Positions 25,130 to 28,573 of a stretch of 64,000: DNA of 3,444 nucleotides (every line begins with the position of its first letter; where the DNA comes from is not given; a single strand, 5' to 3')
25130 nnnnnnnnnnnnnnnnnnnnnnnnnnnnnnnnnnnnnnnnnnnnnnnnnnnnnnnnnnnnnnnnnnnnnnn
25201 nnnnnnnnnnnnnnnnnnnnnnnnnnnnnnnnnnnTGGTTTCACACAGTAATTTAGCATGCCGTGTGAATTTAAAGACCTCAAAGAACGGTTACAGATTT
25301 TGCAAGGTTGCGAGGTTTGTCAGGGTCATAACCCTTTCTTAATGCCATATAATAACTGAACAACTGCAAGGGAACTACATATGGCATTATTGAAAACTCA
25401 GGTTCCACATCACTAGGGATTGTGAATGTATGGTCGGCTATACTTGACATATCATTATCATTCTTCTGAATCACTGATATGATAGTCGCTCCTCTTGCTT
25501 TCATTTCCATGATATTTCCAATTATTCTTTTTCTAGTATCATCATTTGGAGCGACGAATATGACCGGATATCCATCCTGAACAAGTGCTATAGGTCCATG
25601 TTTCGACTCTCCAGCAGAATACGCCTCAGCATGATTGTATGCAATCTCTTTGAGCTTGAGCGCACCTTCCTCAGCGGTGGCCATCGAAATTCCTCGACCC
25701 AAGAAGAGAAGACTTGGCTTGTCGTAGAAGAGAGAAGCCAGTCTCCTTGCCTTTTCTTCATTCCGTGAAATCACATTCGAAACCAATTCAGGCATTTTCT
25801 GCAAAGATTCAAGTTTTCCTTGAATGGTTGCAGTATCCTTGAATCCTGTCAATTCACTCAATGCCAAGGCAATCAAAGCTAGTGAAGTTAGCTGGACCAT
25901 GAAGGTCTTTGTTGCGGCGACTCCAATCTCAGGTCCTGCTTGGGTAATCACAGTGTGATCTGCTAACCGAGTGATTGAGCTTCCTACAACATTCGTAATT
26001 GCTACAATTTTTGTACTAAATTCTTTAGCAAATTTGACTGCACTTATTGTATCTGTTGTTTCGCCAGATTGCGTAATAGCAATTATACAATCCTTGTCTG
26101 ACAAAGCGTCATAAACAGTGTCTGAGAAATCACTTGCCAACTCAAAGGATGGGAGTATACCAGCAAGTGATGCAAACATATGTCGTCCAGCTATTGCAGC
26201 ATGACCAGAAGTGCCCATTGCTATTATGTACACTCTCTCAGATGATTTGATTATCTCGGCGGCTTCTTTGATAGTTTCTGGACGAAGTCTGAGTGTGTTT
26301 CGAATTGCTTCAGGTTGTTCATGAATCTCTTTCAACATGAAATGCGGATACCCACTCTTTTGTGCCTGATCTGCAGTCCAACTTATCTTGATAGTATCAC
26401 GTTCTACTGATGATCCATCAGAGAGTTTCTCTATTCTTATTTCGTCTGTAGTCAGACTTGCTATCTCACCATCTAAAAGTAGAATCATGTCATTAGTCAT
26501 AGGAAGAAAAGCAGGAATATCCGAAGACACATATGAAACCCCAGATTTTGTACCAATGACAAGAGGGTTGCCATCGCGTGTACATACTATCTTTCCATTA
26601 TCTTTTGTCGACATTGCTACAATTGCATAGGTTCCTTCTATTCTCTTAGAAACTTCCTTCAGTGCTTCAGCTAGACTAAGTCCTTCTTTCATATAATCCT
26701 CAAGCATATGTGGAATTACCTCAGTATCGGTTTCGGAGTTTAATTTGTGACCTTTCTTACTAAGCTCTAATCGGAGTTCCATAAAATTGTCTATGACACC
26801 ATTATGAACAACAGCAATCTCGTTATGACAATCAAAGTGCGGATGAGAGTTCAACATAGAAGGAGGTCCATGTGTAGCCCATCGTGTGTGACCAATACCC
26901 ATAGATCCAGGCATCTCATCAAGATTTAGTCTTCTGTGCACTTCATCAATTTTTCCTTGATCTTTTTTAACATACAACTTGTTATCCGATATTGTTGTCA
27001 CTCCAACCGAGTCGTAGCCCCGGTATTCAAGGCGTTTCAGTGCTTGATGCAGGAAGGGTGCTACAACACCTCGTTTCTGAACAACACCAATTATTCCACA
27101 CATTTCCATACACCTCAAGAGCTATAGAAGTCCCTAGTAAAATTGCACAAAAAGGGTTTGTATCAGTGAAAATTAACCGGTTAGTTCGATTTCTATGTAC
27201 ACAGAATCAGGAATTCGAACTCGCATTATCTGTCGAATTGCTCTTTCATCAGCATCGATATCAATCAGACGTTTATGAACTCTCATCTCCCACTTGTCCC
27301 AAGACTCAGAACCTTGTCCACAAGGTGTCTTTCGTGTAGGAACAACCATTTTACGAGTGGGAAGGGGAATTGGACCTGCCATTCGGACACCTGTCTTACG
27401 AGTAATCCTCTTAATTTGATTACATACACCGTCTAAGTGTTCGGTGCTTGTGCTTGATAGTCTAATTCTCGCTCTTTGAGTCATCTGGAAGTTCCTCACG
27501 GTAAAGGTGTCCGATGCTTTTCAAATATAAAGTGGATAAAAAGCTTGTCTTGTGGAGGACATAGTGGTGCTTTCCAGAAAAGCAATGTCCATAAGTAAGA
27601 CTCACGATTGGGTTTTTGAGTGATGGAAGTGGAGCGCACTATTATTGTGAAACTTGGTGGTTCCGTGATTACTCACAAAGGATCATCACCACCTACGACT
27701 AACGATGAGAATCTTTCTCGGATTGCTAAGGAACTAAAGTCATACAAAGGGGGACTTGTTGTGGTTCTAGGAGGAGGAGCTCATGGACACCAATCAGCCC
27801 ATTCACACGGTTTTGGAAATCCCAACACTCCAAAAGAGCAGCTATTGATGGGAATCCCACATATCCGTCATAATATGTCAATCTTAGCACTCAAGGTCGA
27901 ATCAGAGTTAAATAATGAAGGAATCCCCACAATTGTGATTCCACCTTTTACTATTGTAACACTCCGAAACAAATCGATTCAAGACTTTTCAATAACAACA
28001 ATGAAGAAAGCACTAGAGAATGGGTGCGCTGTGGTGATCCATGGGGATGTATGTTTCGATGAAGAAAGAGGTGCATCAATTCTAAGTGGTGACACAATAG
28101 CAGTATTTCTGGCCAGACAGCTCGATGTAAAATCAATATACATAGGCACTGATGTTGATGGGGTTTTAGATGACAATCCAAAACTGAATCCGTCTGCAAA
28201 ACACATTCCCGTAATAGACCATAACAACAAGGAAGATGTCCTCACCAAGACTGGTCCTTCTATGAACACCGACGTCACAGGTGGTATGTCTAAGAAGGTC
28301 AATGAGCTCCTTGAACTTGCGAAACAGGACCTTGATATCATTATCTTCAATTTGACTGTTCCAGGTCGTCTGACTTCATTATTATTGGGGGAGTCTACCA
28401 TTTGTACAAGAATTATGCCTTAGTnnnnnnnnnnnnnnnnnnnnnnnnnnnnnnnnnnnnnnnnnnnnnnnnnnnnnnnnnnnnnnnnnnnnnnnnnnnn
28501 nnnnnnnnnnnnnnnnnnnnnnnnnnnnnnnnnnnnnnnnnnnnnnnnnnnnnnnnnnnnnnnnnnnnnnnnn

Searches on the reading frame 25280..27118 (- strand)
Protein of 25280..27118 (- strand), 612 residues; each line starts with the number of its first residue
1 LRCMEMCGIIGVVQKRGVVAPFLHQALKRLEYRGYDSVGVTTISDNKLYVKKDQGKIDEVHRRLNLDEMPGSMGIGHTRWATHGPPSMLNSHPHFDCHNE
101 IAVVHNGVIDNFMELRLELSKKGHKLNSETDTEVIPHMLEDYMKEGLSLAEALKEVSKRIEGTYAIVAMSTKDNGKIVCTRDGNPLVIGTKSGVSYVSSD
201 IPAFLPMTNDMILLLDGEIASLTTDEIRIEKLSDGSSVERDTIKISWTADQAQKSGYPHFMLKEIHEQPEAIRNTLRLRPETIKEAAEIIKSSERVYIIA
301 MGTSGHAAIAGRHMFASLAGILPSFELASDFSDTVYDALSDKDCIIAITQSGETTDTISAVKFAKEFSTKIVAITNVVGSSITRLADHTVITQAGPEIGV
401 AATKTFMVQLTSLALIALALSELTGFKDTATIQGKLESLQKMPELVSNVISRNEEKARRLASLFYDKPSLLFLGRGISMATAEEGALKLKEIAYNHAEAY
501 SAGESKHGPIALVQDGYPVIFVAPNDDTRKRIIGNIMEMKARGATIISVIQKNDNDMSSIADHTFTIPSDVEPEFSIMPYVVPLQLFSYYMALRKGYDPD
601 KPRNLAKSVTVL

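Call 8: search_protein_families(library=pfam, proteins=[window:25280-27118:-])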
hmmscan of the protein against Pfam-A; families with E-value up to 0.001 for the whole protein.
window:25280-27118:- (612 aa): 4 families
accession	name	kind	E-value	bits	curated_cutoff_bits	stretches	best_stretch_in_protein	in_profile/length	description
PF01380.27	SIS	-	3.9e-58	195.3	25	2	290-418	2-130/131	SIS domain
PF13522.11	GATase_6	-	2.3e-18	66.9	27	1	71-199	10-129/130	Glutamine amidotransferase domain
PF13537.11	GATase_7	-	3.5e-17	63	25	1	93-205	15-122/123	Glutamine amidotransferase domain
PF13580.11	SIS_2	-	6.7e-05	23.4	27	0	329-375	89-137/138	SIS domain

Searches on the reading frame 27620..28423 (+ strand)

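Call 8: search_protein_families(library=pfam, proteins=[window:27620-28423:+])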
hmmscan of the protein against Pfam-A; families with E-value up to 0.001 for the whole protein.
window:27620-28423:+ (267 aa): 1 family
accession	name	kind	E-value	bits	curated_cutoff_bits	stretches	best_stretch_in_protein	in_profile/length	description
PF00696.33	AA_kinase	-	1.3e-38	133.5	24.9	1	7-244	2-234/234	Amino acid kinase family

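Call 92: search_protein_families(library=ncbifam, proteins=[window:27620-28423:+], max_evalue=1)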
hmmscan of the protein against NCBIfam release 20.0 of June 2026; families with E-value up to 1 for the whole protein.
window:27620-28423:+ (267 aa): 33 families (the best 25 are shown)
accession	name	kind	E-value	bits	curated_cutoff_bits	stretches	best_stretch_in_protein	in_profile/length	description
NF040647.1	IPPK_Arch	equivalog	5.3e-61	206.1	120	1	8-265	1-259/259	isopentenyl phosphate kinase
TIGR02075.1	pyrH_bact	equivalog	2.4e-14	53.5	243.9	1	6-259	2-227/233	UMP kinase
NF000338.1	fomA_AB016934.1.gene6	equivalog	2.9e-12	46.2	550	1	8-243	6-233/266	fosfomycin resistance kinase FomA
TIGR01027.1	proB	equivalog_domain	6e-12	45.4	186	1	158-255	146-242/363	glutamate 5-kinase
TIGR02076.1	pyrH_arch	equivalog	1.6e-11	44.3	158.05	2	156-254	117-211/222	UMP kinase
TIGR00761.1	argB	equivalog_domain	5.1e-11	42.6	151.3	2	124-236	124-224/231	acetylglutamate kinase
NF000122.1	485965_fosC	equivalog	3.4e-08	33.7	350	1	128-235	48-149/182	fosfomycin resistance kinase FosC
NF040622.1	MfnE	equivalog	4.4e-08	33.1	300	1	154-265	118-210/211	[5-(aminomethyl)furan-3-yl]methyl phosphate kinase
TIGR00656.1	asp_kin_monofn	equivalog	4.4e-08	32.5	402.25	1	117-202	116-205/407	aspartate kinase, monofunctional class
NF006459.0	PRK08841.1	equivalog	1.2e-07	31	535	1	117-208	112-206/395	aspartate kinase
NF005155.0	PRK06635.1-4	equivalog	1.7e-07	30.6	346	1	116-202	109-198/407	aspartate kinase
NF005154.0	PRK06635.1-2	equivalog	2.8e-07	30.2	376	1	116-203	110-200/407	aspartate kinase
NF006068.0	PRK08210.1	equivalog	4.9e-06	25.9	474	1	116-203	114-204/405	aspartate kinase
TIGR00657.1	asp_kinases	subfamily_domain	7.9e-06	25.2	208.7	1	120-201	154-238/442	aspartate kinase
NF006570.0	PRK09084.1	equivalog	1.3e-05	24.5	455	1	118-202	161-247/452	lysine-sensitive aspartokinase 3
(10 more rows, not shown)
